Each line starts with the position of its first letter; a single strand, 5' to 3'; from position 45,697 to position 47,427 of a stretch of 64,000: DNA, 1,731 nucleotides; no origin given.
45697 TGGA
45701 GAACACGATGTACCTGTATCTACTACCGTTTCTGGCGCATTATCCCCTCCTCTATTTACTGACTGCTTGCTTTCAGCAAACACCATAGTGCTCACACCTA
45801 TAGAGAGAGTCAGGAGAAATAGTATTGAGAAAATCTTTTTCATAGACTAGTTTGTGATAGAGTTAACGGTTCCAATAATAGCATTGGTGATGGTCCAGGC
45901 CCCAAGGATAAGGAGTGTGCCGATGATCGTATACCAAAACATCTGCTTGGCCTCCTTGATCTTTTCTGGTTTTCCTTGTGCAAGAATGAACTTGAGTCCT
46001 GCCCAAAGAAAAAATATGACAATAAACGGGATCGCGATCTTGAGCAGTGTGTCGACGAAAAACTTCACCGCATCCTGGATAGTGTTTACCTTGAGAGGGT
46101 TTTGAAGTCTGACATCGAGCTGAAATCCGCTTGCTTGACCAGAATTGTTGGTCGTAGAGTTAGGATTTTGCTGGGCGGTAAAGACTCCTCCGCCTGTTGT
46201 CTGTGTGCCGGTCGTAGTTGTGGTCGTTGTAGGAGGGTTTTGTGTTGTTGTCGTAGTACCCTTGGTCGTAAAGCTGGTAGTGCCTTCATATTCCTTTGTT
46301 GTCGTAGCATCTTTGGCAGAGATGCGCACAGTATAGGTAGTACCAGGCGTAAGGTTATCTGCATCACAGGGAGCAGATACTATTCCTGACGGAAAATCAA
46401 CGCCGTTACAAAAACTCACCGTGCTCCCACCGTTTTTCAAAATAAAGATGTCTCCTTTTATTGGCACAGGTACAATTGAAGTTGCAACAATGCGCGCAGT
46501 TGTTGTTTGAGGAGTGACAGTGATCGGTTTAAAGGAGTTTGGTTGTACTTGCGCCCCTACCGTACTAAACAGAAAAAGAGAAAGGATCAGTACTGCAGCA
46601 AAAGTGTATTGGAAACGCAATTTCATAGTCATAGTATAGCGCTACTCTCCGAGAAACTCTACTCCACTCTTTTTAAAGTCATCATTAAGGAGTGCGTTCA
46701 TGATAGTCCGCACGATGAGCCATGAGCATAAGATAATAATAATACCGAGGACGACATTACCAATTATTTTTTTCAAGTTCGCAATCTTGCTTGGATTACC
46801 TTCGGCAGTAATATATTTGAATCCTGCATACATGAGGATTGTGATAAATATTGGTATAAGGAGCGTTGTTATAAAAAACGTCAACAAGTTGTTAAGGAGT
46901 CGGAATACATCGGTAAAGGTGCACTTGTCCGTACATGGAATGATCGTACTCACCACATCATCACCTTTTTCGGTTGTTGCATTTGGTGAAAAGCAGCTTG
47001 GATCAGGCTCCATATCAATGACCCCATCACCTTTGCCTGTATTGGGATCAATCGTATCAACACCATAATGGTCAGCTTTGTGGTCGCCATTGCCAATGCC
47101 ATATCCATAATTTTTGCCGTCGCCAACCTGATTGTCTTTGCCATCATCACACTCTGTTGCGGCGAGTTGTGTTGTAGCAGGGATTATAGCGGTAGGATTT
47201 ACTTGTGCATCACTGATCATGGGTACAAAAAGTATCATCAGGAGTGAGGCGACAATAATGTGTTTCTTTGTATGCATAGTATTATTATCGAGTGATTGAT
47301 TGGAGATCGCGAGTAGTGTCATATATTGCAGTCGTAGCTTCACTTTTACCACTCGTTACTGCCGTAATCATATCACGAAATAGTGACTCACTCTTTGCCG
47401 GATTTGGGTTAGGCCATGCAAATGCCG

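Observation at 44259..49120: Minus-strand operon: methyltransferase, MalE-like SBP homolog, then five tandem paralogs with a conserved two-helix pilin-like C-domain and hypervariable N-domains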

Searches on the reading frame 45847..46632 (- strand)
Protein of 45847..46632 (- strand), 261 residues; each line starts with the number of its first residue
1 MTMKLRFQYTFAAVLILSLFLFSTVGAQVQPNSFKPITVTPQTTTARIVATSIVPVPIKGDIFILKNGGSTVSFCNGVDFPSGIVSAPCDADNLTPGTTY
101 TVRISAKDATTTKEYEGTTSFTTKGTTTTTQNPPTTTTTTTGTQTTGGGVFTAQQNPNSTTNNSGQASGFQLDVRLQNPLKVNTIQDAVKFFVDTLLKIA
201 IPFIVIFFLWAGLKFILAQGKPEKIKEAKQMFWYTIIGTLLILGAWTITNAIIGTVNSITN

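Call 3: search_protein_families(library=pfam, proteins=[window:45847-46632:-], max_evalue=1)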
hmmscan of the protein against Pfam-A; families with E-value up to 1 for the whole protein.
window:45847-46632:- (261 aa): 5 families
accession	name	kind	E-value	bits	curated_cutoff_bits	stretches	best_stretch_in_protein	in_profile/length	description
PF18895.5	T4SS_pilin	-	1.5e-09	38.2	26.6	1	183-252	3-71/71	Type IV secretion system pilin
PF04956.18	TrbC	-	0.00022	21.8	27.9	1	183-252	35-98/98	TrbC/VIRB2 pilin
PF20535.3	DUF6750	-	0.073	13.5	27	1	182-249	49-114/128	Family of unknown function (DUF6750)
PF17964.7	Big_10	-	0.64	10.7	22.9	0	92-133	47-87/164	Bacterial Ig domain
PF01456.22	Mucin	-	0.91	10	34.7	1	98-148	56-106/143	Mucin-like glycoprotein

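Call 13: find_encoding_contigs(protein=window:45847-46632:-, flank=10000, max_places=6)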
Protein window:45847-46632:- (261 aa): no gene with exactly this product is on record in the collection.

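Call 35: search_protein_families(library=ncbifam, proteins=[window:45847-46632:-], max_evalue=0.01)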
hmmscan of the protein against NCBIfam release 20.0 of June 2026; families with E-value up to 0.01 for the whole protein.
window:45847-46632:- (261 aa): 1 family
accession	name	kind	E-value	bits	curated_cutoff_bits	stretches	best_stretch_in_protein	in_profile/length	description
NF045849.1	ICE_MMCAP2_0565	equivalog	1.5e-05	24.5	40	1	183-256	3-80/80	Mbov_0395 family pilin-like conjugal transfer protein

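Call 49: find_homologous_proteins(query=window:45847-46632:-, max_evalue=0.001)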
Query window:45847-46632:- (261 aa): 204 proteins with E <= 0.001 among 2718 candidates; the best 120 are listed.
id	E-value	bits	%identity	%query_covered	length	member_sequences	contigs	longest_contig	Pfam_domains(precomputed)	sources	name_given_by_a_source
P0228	2.1e-161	553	100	99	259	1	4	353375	PF18895.6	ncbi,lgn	-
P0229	1.2e-74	269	60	85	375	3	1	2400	PF18895.6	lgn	-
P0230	1.7e-73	265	59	89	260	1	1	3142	PF18895.6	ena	-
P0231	2.0e-60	222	55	88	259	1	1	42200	PF18895.6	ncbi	-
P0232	6.2e-57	211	54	82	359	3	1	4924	PF18895.6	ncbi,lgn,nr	ncbi:MAG: hypothetical protein KBD54_02645 [Candidatus Pacebacteria bacterium]|nr:hypothetical prote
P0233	2.4e-55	206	89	34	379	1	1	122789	PF18895.6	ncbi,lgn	-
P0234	3.0e-53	199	54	82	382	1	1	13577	PF18895.6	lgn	-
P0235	3.0e-52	196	52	65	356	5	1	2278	PF18895.6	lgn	-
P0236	3.8e-52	195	59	65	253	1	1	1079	PF18895.6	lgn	-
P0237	2.9e-51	192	51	81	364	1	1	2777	PF18895.6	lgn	-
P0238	3.3e-51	192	51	84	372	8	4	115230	PF18895.6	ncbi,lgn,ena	-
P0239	7.6e-50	188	69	55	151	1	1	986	PF18895.6,PF04956.19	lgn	-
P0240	9.7e-49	184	56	67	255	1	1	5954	PF18895.6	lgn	-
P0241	1.4e-48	184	66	50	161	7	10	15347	PF18895.6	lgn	-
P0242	3.0e-48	183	49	81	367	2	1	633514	PF18895.6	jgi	jgi:hypothetical protein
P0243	4.6e-48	182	48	81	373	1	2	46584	PF18895.6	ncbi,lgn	-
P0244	6.7e-48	181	77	44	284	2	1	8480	PF18895.6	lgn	-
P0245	6.2e-47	178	46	81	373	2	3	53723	PF18895.6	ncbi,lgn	-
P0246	7.9e-47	178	75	42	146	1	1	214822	PF18895.6,PF04956.19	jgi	jgi:hypothetical protein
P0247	1.0e-46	178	82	39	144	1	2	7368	PF18895.6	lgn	-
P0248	1.5e-46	177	78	39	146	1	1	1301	PF18895.6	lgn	-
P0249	1.5e-46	177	79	39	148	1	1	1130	PF18895.6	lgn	-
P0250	1.9e-46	177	82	37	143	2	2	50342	PF18895.6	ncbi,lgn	-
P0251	1.0e-45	174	74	42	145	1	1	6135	PF18895.6,PF04956.19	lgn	-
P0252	2.5e-45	173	80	38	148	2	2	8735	PF18895.6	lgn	-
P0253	4.0e-45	172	64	52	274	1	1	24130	PF18895.6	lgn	-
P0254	4.3e-45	172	77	39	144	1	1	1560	PF18895.6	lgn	-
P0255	8.1e-45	171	75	39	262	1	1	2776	PF18895.6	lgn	-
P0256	1.7e-44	170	75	35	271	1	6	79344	PF18895.6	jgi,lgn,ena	jgi:hypothetical protein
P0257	1.8e-44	170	64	52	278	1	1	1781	PF18895.6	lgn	-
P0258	2.0e-44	170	48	84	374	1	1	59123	PF18895.6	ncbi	-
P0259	1.3e-43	167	77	39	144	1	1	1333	PF18895.6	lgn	-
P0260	1.8e-43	167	82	37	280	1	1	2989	PF18895.6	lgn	-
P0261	4.5e-43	166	66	42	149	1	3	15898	PF18895.6,PF04956.19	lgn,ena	-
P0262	9.5e-43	165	63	50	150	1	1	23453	PF18895.6,PF04956.19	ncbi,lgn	-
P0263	2.1e-42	163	57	54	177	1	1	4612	PF18895.6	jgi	jgi:hypothetical protein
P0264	2.4e-42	163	77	36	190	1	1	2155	PF18895.6,PF04956.19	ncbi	-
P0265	2.9e-42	163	49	67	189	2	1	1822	PF18895.6,PF04956.19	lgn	-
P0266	3.0e-42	163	72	40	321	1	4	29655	PF18895.6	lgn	-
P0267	3.0e-42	163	70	39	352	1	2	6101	PF18895.6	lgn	-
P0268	3.8e-42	163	54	64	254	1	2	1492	PF18895.6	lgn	-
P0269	7.4e-42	162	79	39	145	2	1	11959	PF18895.6,PF04956.19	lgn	-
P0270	8.8e-42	161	78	34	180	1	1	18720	PF18895.6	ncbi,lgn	-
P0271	2.4e-41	160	81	38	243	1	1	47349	PF22352.3,PF18895.6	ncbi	-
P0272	3.7e-41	159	77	36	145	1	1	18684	PF18895.6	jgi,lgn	-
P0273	3.9e-41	159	74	35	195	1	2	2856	PF18895.6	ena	-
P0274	6.2e-41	159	69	41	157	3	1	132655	PF18895.6,PF04956.19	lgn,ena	-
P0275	7.2e-41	158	72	38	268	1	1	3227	PF18895.6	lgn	-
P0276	1.4e-40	157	73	39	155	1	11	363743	PF18895.6,PF04956.19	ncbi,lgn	ncbi:MAG TPA: pilin [Candidatus Paceibacterota bacterium]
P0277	1.6e-40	157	70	42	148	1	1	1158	PF18895.6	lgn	-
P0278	1.9e-40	157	60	50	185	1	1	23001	PF18895.6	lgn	-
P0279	2.0e-40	157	61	51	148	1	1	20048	PF18895.6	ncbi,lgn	-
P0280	2.9e-40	156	71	41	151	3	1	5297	PF18895.6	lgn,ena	-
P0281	3.2e-40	156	59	53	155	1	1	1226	PF18895.6,PF04956.19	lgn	-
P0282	4.0e-40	156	72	39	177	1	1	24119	PF18895.6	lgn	-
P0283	4.3e-40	156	74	35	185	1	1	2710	PF18895.6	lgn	-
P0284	4.7e-40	156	61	50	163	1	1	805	PF18895.6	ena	-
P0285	7.4e-40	155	54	59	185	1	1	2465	PF18895.6,PF04956.19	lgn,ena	-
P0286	9.7e-40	155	54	57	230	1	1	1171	PF18895.6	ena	-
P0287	1.1e-39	154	60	45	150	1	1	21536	PF18895.6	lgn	-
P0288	1.3e-39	154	60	49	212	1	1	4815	PF18895.6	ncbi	-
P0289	1.4e-39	154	63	46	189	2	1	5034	PF18895.6,PF04956.19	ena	-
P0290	1.7e-39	154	65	41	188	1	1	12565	PF18895.6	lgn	-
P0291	1.9e-39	154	68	38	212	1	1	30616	PF18895.6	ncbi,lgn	-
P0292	2.1e-39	154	64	44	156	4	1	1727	PF18895.6,PF04956.19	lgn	-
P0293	2.1e-39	154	72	36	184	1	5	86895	PF18895.6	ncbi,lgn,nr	ncbi:MAG: hypothetical protein KBC11_01085 [Candidatus Pacebacteria bacterium]|nr:hypothetical prote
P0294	2.2e-39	154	55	56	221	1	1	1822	PF18895.6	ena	-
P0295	2.9e-39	153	69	41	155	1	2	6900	PF18895.6,PF04956.19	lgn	-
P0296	3.0e-39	153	72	39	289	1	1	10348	PF18895.6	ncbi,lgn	-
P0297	3.2e-39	153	57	51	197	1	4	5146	PF18895.6,PF04956.19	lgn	-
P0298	3.4e-39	153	53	64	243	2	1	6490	PF18895.6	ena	-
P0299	3.5e-39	153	71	39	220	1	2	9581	PF18895.6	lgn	-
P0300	1.0e-38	151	68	36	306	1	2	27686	PF18895.6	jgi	jgi:hypothetical protein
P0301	1.1e-38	151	53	52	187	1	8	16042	PF18895.6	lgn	-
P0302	1.2e-38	151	68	41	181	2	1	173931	PF18895.6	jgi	jgi:hypothetical protein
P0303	1.3e-38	151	63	46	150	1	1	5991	PF18895.6,PF04956.19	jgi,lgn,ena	-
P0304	1.7e-38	151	53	56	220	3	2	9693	PF18895.6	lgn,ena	-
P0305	1.8e-38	151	60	52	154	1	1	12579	PF18895.6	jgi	jgi:hypothetical protein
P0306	1.8e-38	151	52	50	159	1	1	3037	PF18895.6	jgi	jgi:hypothetical protein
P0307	2.2e-38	150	72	40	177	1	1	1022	PF18895.6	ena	-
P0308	2.4e-38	150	53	55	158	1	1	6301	PF18895.6,PF04956.19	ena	-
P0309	2.5e-38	150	50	62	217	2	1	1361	PF18895.6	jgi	jgi:hypothetical protein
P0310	2.9e-38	150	69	38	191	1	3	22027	PF18895.6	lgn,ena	-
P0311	3.3e-38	150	62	41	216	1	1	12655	PF18895.6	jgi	-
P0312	3.9e-38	149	66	42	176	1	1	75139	PF18895.6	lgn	-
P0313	5.1e-38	149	71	36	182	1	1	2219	PF18895.6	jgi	jgi:hypothetical protein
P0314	5.6e-38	149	67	39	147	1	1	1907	PF18895.6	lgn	-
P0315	5.7e-38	149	57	49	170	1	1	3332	PF18895.6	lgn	-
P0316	6.2e-38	149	58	49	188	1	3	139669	PF18895.6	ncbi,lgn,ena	-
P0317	6.3e-38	149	59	46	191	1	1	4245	PF18895.6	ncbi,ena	-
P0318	6.3e-38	149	73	36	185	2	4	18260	PF18895.6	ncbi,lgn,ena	-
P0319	6.7e-38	149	47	61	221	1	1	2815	PF18895.6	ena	-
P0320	7.6e-38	148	59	49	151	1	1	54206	PF18895.6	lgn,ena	-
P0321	7.9e-38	148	65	41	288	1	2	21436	PF18895.6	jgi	jgi:hypothetical protein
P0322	8.3e-38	148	70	35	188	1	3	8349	PF18895.6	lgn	-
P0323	1.0e-37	148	72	36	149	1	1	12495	PF18895.6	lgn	-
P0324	1.1e-37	148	55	57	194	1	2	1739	PF18895.6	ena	-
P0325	1.2e-37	148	64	42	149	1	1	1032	PF18895.6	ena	-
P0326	1.4e-37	148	55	50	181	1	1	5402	PF18895.6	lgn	-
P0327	1.8e-37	147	61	43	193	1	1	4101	PF18895.6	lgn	-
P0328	2.6e-37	147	50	57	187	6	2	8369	PF18895.6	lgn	-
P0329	2.7e-37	147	65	39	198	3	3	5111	PF18895.6,PF04956.19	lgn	-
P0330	3.2e-37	146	69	36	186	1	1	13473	PF18895.6,PF04956.19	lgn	-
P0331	3.6e-37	146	48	65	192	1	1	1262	PF18895.6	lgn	-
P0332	4.1e-37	146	57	49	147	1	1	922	PF18895.6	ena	-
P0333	4.2e-37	146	68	38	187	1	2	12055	PF18895.6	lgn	-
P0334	4.4e-37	146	52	51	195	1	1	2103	PF18895.6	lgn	-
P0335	4.6e-37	146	60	47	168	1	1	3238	PF18895.6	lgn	-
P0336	4.6e-37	146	64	41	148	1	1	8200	PF18895.6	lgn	-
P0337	4.9e-37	146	57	51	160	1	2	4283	PF18895.6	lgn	-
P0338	5.6e-37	146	61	39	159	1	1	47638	PF18895.6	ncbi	-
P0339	6.2e-37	146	72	36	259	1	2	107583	PF18895.6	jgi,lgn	jgi:hypothetical protein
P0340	8.3e-37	145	66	39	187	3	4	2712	PF18895.6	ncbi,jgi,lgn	jgi:hypothetical protein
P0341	8.9e-37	145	65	39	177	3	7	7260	PF18895.6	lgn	-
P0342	1.0e-36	145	62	48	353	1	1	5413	PF18895.6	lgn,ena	-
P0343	1.0e-36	145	65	40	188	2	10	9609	PF18895.6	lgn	-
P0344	1.0e-36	145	66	39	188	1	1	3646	PF18895.6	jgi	jgi:Type IV secretion system pilin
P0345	1.0e-36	145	70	39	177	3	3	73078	PF18895.6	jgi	jgi:hypothetical protein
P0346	1.1e-36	145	66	37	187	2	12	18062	PF18895.6,PF04956.19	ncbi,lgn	-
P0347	1.8e-36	144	70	36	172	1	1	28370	PF18895.6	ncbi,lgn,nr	ncbi:hypothetical protein IT402_02700 [Candidatus Nomurabacteria bacterium]|nr:hypothetical protein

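Call 65: predict_structure(alignment_id=A4)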
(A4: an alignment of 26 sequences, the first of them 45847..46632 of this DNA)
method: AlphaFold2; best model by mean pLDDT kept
length: 261 residues; sequences in the alignment: 26
mean_pLDDT: 75.5   pTM: 0.45
mean pLDDT of the five models: 75.5, 75.1, 74.1, 72.0, 71.8
residues with pLDDT >= 90: 73; 70-90: 111; 50-70: 27; < 50: 50
segments of 3 or more residues with pLDDT < 50: 131-178
pLDDT, mean of each block of 10 residues (from residue 1): 66 85 63 79 93 93 92 94 95 94 92 90 80 44 38 35 38 44 71 84 88 83 86 87 83 66 43
secondary structure, 60 per line:
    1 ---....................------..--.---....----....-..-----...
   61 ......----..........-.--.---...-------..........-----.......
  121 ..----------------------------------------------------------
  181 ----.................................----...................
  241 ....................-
elements in order: H4-23 E38-41 E46-49 E58-66 E71-80 E89-91 E99-108 E114-122 H185-217 H222-260

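Call 70: fold_search(model_id=the predicted structure, library=pdb)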
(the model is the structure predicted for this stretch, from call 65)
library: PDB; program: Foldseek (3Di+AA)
matches with E <= 10: 1510; with E <= 0.001: 18
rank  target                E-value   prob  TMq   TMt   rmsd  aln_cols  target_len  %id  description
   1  8fk7_A                2.7e-05  1.00  0.25  0.43   6.8       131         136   16  Structure of the Pyrobaculum calidifontis flagellar-like archaeal type IV pilus (released 2023-06-28)
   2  3b83_H                1.8e-04  1.00  0.27  0.66   3.3        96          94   27  Computer-Based Redesign of a beta Sandwich Protein Suggests that Extensive Negative Design Is Not Required for De Novo (released 2008-11-04)
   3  7y8h_B                3.4e-04  1.00  0.27  0.65   3.9        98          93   21  Crystal structure of sDscam FNIII1 domain, isoform alpha7 (released 2023-05-24)
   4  7t0r_G                4.4e-04  1.00  0.27  0.68   3.5        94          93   17  Crystal structure of the anti-CD4 adnectin 6940_B01 as a complex with the extracellular domains of CD4 and ibalizumab  (released 2022-01-12)
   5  6ed1_A                5.2e-04  1.00  0.27  0.09   5.7       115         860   14  Bacteroides dorei Beta-glucuronidase (released 2019-02-13)
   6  2e3v_B                5.2e-04  1.00  0.23  0.53   4.6       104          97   16  Crystal structure of the first fibronectin type III domain of neural cell adhesion molecule splicing isoform from huma (released 2007-06-05)
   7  2xyc                  5.8e-04  1.00  0.27  0.25   3.5       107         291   17  CRYSTAL STRUCTURE OF NCAM2 IGIV-FN3I (released 2011-02-23)
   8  2je8_B                5.8e-04  1.00  0.26  0.09   4.2       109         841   16  Structure of a beta-mannosidase from Bacteroides thetaiotaomicron (released 2007-02-06)
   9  7cg8_C                6.5e-04  1.00  0.24  0.54   5.6       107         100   16  Structure of the sensor domain (short construct) of the anti-sigma factor RsgI4 in Pseudobacteroides cellulosolvens (released 2021-06-30)
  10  7cg1_MODEL_1_A        6.9e-04  1.00  0.24  0.43  10.5       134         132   15  Solution structure of the sensor domain of the anti-sigma factor RsgI4 in Pseudobacteroides cellulosolvens (released 2021-06-30)
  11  4lsd_C                7.2e-04  1.00  0.28  0.69   3.8        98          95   17  Myokine structure (released 2013-10-16)
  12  2vot_B                7.2e-04  1.00  0.26  0.09   4.5       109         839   16  Structural and biochemical evidence for a boat-like transition state in beta-mannosidases (released 2008-04-01)
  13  2e3v_A                7.7e-04  1.00  0.23  0.49   4.8       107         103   19  Crystal structure of the first fibronectin type III domain of neural cell adhesion molecule splicing isoform from huma (released 2007-06-05)
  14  2vqu_B                8.1e-04  1.00  0.27  0.09   4.0       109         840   16  Structural and biochemical evidence for a boat-like transition state in beta-mannosidases (released 2008-04-01)
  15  4lsd_A                8.5e-04  1.00  0.29  0.69   3.8        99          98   17  Myokine structure (released 2013-10-16)
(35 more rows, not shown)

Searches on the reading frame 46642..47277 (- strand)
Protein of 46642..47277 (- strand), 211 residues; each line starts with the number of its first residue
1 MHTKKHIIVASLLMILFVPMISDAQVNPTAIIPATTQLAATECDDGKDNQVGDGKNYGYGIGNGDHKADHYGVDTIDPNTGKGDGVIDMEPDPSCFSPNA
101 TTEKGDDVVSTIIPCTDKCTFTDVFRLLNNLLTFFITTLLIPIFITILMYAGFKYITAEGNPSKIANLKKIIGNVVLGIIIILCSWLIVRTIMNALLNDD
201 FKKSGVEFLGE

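Call 3: search_protein_families(library=pfam, proteins=[window:46642-47277:-], max_evalue=1)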
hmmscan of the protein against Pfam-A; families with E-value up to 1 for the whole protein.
window:46642-47277:- (211 aa): 3 families
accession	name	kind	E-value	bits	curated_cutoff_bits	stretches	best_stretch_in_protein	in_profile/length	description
PF18895.5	T4SS_pilin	-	5.7e-09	36.4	26.6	1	125-192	6-71/71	Type IV secretion system pilin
PF10320.15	7TM_GPCR_Srsx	-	0.00037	20.4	24.1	1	111-202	131-216/257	Serpentine type 7TM GPCR chemoreceptor Srsx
PF04956.18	TrbC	-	0.0021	18.7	27.9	1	126-191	39-97/98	TrbC/VIRB2 pilin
